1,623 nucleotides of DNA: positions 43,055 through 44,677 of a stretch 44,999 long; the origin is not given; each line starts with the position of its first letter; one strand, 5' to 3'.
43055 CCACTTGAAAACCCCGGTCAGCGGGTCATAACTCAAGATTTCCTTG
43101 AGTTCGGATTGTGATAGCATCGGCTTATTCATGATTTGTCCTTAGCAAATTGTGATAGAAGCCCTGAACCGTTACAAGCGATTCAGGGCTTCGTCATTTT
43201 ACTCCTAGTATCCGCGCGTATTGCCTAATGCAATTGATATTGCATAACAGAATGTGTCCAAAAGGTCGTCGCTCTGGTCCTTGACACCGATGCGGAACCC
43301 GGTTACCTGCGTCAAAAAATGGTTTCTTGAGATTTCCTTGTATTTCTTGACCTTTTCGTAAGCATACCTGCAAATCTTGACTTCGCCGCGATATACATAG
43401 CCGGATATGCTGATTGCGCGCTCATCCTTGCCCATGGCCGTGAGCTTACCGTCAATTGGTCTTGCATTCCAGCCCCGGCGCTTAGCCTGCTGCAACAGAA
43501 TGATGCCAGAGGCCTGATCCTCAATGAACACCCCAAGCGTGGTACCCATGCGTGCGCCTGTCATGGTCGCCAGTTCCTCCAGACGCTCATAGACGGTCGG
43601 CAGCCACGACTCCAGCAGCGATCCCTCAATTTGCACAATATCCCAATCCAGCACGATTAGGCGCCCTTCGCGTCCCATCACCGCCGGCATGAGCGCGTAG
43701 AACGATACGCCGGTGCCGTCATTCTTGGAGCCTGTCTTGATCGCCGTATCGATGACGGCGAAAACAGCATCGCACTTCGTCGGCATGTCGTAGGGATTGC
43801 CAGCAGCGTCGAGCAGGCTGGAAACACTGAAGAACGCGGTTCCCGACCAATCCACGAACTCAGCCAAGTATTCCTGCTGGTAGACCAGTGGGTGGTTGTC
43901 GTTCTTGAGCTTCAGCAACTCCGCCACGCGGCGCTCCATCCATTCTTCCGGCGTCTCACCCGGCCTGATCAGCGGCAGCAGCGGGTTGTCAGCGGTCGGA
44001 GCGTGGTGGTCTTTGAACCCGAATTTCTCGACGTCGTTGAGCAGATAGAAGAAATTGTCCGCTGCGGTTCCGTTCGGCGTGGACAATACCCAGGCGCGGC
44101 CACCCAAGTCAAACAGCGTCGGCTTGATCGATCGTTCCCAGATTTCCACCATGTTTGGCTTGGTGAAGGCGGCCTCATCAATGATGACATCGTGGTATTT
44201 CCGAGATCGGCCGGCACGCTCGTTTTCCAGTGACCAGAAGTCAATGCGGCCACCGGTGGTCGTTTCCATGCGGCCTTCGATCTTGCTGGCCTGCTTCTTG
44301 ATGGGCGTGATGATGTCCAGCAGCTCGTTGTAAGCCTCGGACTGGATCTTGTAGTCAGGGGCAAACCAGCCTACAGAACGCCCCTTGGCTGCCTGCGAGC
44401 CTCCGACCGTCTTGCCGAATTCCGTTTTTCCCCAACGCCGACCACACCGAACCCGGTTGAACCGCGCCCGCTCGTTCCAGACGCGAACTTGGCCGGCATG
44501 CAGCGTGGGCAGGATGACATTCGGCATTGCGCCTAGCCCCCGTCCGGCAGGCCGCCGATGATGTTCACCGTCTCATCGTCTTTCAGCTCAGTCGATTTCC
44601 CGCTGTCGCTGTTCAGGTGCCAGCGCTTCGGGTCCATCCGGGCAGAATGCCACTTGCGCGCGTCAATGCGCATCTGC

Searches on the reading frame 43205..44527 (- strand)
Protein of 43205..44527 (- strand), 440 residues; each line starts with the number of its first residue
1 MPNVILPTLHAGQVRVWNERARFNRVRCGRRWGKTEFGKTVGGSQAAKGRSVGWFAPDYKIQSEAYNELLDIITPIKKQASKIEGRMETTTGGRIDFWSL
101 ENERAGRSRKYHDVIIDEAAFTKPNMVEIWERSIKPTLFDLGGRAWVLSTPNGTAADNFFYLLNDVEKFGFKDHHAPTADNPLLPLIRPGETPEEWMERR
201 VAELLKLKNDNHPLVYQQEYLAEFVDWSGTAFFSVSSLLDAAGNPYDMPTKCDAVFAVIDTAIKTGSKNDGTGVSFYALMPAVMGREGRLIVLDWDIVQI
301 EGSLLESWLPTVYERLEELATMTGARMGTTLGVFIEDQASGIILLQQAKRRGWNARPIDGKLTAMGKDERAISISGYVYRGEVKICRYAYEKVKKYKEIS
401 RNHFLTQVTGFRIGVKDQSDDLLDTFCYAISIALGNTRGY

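Call 3: search_protein_families(library=pfam, proteins=[window:43205-44527:-], max_evalue=0.01)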
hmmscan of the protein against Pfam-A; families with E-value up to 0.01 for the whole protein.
window:43205-44527:- (440 aa): 0 families

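Call 4: search_protein_families(library=phrogs, proteins=[window:43205-44527:-], max_evalue=0.001)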
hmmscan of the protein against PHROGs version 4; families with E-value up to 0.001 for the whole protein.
window:43205-44527:- (440 aa): 3 families
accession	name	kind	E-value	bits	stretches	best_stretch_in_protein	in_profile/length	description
phrog_2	-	head and packaging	8.2e-28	98.6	1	7-431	264-590/807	terminase large subunit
phrog_38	-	head and packaging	1.1e-10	41.8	1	198-435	490-705/760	terminase large subunit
phrog_5573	-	head and packaging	0.00018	22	1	207-425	44-226/250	terminase large subunit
